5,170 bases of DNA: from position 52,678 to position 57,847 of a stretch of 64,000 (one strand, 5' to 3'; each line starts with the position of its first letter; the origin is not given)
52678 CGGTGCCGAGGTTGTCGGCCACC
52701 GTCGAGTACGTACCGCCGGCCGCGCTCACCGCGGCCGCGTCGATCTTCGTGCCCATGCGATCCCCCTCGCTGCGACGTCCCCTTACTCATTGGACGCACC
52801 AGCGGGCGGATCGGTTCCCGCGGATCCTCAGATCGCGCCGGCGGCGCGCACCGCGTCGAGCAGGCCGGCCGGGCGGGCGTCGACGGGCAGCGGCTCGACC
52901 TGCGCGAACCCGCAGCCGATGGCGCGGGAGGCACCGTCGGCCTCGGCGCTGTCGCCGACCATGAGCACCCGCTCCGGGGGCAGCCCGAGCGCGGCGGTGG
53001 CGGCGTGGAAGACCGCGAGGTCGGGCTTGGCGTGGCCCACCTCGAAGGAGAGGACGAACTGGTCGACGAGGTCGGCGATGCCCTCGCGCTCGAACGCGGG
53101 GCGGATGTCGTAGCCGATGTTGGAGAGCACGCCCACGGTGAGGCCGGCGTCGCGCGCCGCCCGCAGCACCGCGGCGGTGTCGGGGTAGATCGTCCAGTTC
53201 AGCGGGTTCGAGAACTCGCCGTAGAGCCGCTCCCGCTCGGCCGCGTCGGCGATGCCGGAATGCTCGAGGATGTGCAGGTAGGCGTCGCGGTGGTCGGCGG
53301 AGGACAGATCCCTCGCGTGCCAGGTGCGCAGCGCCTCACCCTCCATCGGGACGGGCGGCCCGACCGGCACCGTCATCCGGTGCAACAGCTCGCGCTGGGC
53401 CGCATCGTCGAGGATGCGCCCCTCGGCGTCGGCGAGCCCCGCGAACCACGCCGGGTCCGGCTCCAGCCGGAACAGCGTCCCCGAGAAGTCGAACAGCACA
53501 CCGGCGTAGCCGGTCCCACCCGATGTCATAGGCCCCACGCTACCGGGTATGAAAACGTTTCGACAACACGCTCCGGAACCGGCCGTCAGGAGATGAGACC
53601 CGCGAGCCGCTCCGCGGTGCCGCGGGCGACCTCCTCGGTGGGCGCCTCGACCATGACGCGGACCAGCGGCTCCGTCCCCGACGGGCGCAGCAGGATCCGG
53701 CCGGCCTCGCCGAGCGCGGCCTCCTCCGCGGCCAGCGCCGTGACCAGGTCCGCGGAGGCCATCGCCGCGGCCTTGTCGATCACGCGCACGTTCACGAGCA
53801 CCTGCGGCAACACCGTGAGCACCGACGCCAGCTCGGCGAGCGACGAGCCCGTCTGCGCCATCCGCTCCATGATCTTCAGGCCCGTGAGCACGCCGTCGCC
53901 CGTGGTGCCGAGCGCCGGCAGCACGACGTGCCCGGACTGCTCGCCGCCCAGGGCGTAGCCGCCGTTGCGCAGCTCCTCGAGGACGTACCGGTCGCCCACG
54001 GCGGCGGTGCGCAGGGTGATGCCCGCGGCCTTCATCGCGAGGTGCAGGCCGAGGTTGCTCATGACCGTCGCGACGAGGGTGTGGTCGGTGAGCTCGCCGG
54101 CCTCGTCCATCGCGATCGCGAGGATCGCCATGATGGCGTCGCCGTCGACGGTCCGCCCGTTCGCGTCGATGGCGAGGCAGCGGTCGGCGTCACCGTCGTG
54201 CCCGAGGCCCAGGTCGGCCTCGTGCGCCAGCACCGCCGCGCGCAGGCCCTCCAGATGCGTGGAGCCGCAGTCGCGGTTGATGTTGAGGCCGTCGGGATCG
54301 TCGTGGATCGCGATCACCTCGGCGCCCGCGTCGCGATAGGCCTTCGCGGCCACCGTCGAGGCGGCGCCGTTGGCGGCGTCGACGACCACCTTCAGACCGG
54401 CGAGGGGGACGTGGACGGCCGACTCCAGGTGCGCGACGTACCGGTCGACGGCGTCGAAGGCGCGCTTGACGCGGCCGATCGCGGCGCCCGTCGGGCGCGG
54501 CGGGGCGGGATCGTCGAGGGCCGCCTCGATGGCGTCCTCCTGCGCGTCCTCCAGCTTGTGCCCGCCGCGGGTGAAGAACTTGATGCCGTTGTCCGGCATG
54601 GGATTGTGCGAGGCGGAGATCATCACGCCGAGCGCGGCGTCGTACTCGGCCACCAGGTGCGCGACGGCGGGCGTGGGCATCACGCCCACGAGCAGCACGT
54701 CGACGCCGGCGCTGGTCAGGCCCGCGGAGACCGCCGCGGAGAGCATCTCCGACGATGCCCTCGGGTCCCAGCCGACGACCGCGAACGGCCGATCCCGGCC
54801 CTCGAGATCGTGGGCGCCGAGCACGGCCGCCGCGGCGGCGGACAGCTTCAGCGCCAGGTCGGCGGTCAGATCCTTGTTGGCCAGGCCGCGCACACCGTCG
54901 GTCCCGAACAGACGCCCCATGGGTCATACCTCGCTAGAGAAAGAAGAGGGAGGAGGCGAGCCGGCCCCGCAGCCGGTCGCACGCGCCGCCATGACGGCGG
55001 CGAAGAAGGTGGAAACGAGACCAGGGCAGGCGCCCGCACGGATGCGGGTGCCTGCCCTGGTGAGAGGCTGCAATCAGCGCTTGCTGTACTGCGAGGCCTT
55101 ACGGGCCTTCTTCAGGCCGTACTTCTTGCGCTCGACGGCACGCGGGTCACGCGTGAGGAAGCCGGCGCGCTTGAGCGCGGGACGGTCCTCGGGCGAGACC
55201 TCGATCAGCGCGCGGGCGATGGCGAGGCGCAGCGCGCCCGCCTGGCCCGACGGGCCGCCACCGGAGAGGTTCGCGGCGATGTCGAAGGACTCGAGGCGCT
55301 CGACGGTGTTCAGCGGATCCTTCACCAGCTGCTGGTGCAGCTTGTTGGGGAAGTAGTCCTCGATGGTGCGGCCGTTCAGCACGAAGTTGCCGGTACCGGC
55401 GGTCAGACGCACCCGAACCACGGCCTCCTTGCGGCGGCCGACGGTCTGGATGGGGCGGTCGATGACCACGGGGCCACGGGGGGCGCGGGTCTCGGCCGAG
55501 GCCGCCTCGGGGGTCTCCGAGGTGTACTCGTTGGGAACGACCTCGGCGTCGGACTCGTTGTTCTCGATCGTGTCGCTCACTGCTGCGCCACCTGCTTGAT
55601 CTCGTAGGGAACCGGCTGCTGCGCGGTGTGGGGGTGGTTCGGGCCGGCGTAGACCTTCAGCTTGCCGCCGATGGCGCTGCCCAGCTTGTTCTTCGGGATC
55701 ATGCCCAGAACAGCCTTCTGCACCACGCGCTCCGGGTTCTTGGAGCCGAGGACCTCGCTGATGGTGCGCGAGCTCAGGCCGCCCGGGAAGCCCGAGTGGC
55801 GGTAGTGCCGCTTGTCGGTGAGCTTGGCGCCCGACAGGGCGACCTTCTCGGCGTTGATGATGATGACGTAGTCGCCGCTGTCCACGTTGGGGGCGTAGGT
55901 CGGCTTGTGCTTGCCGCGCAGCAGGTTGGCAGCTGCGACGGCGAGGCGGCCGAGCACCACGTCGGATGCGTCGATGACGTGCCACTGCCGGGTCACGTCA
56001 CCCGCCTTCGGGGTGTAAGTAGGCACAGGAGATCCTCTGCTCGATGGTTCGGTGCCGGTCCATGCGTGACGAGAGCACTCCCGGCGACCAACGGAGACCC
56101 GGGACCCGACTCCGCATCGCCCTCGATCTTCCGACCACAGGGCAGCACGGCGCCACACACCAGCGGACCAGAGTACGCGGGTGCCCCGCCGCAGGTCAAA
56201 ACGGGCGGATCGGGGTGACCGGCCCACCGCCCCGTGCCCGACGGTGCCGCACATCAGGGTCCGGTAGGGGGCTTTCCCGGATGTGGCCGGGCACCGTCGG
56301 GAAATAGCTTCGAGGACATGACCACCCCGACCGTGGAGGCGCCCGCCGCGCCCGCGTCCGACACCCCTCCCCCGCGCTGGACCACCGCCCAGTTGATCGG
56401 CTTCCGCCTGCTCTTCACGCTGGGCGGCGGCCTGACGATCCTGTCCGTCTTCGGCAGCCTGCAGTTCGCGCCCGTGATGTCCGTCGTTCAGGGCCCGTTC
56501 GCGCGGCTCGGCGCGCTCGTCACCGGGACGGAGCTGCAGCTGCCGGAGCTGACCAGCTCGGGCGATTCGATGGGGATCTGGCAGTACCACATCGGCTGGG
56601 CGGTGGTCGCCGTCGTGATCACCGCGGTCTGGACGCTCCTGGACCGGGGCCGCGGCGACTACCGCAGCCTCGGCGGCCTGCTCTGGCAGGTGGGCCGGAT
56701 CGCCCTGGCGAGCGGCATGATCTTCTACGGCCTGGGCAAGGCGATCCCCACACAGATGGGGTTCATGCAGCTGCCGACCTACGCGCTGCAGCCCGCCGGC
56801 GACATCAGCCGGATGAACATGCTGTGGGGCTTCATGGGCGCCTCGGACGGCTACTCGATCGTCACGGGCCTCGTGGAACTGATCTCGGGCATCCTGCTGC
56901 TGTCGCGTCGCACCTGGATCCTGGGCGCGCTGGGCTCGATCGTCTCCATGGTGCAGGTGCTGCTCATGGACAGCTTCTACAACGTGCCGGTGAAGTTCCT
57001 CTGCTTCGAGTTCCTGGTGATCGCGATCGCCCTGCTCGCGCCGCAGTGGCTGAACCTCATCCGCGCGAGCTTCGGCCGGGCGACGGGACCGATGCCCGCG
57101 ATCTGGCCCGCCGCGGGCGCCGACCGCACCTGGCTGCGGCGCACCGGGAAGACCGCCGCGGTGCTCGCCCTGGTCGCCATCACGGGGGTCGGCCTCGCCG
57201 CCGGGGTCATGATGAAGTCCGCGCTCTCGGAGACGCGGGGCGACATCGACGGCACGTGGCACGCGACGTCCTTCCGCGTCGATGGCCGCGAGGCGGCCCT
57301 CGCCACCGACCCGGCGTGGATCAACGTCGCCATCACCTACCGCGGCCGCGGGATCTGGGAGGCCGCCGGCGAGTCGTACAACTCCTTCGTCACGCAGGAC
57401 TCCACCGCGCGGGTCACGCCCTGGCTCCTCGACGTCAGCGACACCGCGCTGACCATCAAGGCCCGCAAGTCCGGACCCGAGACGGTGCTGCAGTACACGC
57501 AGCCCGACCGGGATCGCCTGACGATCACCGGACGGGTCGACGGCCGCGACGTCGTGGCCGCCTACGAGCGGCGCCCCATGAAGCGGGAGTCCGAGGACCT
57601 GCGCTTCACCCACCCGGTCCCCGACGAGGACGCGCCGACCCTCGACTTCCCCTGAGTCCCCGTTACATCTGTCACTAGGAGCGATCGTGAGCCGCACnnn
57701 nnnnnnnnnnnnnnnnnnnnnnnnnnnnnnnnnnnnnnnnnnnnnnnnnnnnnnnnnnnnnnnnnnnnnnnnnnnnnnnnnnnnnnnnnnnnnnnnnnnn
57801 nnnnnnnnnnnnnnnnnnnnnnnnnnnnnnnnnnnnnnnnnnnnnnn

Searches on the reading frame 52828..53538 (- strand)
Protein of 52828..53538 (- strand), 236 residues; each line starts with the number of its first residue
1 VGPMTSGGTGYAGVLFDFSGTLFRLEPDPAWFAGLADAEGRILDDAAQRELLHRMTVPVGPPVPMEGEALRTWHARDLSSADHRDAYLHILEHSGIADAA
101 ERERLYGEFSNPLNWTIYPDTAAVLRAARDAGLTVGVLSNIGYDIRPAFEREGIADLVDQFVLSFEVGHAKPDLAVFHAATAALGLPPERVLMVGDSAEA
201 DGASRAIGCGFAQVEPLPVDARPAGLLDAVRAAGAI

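Call 3: search_protein_families(library=pfam, proteins=[window:52828-53538:-], max_evalue=1)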
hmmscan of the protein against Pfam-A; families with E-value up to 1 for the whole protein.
window:52828-53538:- (236 aa): 4 families
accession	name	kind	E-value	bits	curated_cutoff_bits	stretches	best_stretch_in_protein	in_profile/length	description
PF00702.32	Hydrolase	-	4.4e-19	70.1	26.4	1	13-201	3-183/191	haloacid dehalogenase-like hydrolase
PF13419.12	HAD_2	-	9.6e-10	39.3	23.8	1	106-212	69-176/178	Haloacid dehalogenase-like hydrolase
PF12710.13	HAD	-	1.1e-05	26.3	27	1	14-198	1-182/189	haloacid dehalogenase-like hydrolase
PF13242.12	Hydrolase_like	-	1.9e-05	24.9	22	1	171-201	4-34/75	HAD-hyrolase-like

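Call 4: search_protein_families(library=ncbifam, proteins=[window:52828-53538:-], max_evalue=1)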
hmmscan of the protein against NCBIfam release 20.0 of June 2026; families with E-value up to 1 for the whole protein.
window:52828-53538:- (236 aa): 34 families (the best 25 are shown)
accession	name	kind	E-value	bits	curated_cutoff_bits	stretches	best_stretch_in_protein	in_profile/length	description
TIGR02252.1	DREG-2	subfamily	1.6e-21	77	155.2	1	102-209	91-199/203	HAD hydrolase, REG-2-like, family IA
NF053830.1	RUBPPhHalo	equivalog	4.4e-13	49.4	330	1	116-202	103-190/234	ribulose-1,5-bisphosphate 5-phosphatase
TIGR02253.1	CTE7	subfamily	9.1e-12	45.2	169.75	1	116-201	94-180/221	TIGR02253 family HAD-type hydrolase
TIGR01428.1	HAD_type_II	equivalog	3.1e-11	43.7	125.4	1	83-211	60-187/197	haloacid dehalogenase type II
TIGR01454.1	AHBA_synth_RP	hypoth_equivalog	3.8e-09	36.5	246.65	1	116-209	75-169/205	AHBA synthesis associated protein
NF006976.0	PRK09449.1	equivalog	3.9e-09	36.4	183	1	148-201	127-181/225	pyrimidine 5'-nucleotidase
TIGR01449.2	PGP_bact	equivalog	5.8e-08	32.5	180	1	102-213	72-183/213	phosphoglycolate phosphatase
NF009695.0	PRK13222.1-2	equivalog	1.1e-07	31.6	225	1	116-210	94-189/226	phosphoglycolate phosphatase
TIGR01509.1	HAD-SF-IA-v3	subfamily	1.4e-07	31.9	29.4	1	117-208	66-148/154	HAD-IA family hydrolase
TIGR02009.1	PGMB-YQAB-SF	subfamily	1.9e-07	31.5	153.35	1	100-208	73-180/186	beta-phosphoglucomutase family hydrolase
TIGR01493.1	HAD-SF-IA-v2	subfamily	2e-07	31.4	39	1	112-201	73-155/161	HAD-IA family hydrolase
TIGR02254.1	YjjG_YfnB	equivalog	3.4e-07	30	159.9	1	119-201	100-182/223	YjjG family noncanonical pyrimidine nucleotidase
TIGR01549.1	HAD-SF-IA-v1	subfamily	4.5e-07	30.4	23.3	1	128-202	72-142/149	HAD-IA family hydrolase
NF009697.0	PRK13222.1-4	equivalog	1.5e-05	24.4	327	1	116-210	94-189/232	phosphoglycolate phosphatase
NF009694.0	PRK13222.1-1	equivalog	1.9e-05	24.1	415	1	104-210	100-206/252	phosphoglycolate phosphatase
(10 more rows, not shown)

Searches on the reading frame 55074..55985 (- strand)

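Call 14: search_protein_families(library=pfam, proteins=[window:55074-55985:-], max_evalue=0.001)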
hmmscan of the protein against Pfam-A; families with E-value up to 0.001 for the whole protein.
window:55074-55985:- (303 aa): 1 family
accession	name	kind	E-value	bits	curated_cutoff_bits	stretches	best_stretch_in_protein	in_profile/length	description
PF00380.25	Ribosomal_S9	-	2.6e-45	154.2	22.5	1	183-303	1-121/121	Ribosomal protein S9/S16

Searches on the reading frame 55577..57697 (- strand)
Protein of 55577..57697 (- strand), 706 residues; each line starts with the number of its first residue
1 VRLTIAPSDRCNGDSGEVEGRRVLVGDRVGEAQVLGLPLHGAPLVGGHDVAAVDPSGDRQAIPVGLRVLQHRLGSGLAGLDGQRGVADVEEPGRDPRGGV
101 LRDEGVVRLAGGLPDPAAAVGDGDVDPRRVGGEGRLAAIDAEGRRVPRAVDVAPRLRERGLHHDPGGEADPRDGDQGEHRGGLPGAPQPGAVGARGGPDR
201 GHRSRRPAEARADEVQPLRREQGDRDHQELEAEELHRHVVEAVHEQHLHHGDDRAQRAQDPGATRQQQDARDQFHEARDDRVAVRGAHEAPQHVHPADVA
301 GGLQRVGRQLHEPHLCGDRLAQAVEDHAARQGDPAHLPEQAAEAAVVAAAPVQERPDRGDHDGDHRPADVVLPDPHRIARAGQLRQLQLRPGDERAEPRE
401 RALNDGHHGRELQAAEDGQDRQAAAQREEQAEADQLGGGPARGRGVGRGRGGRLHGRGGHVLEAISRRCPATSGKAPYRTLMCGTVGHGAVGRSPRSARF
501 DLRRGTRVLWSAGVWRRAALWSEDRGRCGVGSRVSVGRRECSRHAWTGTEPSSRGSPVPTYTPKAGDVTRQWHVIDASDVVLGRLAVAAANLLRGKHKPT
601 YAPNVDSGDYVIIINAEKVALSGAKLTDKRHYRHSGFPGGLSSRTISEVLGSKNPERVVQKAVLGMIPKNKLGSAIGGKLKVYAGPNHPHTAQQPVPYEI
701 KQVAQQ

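Call 14: search_protein_families(library=pfam, proteins=[window:55577-57697:-], max_evalue=0.001)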
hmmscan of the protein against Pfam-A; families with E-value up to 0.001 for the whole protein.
window:55577-57697:- (706 aa): 1 family
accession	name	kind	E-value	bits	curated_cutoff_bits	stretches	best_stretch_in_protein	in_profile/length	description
PF00572.24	Ribosomal_L13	-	9.8e-41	139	23.8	1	570-689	1-119/119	Ribosomal protein L13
